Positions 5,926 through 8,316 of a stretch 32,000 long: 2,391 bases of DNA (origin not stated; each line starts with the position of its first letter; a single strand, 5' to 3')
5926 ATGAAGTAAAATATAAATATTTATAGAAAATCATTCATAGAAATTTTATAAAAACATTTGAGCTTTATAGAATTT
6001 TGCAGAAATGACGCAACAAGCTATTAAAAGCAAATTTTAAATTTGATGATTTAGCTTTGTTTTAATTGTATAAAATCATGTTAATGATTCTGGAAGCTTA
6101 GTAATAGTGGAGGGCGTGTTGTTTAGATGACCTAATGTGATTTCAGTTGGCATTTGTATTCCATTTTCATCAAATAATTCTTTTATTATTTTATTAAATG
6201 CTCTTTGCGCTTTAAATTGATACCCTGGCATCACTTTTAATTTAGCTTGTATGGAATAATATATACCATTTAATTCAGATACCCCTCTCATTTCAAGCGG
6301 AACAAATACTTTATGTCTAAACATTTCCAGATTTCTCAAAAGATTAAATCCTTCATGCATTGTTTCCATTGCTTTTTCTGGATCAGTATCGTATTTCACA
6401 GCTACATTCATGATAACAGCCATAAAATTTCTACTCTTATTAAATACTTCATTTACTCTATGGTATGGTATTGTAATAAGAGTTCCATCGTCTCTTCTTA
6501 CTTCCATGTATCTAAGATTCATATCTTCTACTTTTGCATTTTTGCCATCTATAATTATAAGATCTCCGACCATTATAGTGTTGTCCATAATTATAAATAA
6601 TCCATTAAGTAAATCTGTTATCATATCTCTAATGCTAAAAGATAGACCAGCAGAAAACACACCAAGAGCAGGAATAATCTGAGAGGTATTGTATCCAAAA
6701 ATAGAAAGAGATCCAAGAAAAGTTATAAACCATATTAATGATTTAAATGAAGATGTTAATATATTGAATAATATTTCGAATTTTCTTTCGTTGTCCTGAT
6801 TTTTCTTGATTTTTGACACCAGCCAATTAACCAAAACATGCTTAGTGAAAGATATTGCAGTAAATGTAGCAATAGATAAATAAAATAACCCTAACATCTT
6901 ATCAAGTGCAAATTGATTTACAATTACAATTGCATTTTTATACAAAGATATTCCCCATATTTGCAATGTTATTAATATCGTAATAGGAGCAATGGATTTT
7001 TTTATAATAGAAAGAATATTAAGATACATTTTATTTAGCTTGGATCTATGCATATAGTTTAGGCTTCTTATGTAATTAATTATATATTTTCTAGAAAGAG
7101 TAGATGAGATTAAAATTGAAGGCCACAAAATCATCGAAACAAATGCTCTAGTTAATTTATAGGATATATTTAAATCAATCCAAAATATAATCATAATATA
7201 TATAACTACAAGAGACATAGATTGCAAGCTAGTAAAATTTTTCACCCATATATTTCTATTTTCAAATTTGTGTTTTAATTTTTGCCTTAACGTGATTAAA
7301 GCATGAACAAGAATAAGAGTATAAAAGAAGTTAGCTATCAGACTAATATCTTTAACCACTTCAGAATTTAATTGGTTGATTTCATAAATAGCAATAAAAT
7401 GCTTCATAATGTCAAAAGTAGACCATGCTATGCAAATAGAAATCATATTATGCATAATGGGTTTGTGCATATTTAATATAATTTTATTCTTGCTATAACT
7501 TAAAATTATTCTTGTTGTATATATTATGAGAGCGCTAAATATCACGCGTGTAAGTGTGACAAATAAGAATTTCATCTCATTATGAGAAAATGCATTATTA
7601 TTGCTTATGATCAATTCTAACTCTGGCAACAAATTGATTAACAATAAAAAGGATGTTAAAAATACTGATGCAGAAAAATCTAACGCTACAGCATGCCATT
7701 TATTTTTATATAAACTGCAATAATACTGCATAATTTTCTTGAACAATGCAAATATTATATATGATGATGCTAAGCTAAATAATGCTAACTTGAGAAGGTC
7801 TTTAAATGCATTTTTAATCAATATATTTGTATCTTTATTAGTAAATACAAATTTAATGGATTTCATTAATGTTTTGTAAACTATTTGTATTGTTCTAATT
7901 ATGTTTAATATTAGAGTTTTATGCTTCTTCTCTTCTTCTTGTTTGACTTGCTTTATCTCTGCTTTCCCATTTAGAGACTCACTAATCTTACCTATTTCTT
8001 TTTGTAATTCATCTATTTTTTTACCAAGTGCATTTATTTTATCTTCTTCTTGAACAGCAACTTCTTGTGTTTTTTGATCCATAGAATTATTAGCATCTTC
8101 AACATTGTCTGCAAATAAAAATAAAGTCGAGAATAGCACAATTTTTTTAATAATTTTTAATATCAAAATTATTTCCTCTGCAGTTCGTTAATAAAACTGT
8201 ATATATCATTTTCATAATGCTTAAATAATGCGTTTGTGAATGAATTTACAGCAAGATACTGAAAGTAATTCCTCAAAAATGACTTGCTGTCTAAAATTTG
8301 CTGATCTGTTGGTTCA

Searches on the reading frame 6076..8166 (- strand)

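Call 45: search_protein_families(library=pfam, proteins=[window:6076-8166:-], max_evalue=0.001)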
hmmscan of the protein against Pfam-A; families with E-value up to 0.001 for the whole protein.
window:6076-8166:- (696 aa): 3 families
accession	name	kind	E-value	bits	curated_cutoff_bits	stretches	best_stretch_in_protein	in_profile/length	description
PF00924.24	MS_channel_2nd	-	1.1e-12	48.3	20.2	1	514-572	1-59/68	Mechanosensitive ion channel, beta-domain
PF21082.3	MS_channel_3rd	-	3.8e-05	24.5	21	1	586-672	3-88/88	Mechanosensitive ion channel MscS, C-terminal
PF21088.3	MS_channel_1st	-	0.00092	19.6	23.1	1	477-510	6-39/42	Mechanosensitive ion channel, transmembrane helices 2/3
